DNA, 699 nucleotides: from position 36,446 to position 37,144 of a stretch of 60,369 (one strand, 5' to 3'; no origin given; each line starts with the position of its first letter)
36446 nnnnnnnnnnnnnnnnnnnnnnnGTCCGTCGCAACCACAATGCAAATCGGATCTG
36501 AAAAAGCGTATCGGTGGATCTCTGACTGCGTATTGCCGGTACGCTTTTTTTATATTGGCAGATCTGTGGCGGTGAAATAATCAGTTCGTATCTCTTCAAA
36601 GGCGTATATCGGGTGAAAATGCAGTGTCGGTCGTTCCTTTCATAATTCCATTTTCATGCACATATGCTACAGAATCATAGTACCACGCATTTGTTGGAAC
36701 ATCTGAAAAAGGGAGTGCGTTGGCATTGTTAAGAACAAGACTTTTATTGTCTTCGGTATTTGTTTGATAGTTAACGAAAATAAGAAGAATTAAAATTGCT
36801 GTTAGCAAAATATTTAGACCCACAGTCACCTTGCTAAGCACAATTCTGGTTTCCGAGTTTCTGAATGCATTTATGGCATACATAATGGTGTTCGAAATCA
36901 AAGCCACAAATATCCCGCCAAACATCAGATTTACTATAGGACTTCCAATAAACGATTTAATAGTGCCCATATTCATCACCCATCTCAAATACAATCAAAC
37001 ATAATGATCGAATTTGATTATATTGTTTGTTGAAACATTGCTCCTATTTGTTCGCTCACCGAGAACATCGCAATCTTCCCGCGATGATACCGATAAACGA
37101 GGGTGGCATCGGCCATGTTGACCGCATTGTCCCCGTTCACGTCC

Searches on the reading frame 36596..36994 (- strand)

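Call 4: search_protein_families(library=pfam, proteins=[window:36596-36994:-], max_evalue=0.01)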
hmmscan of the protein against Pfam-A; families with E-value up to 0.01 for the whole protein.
window:36596-36994:- (132 aa): 1 family
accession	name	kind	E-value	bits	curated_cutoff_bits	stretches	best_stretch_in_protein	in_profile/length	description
PF00395.25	SLH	-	2.6e-08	34.2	20.8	1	95-129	1-35/44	S-layer homology domain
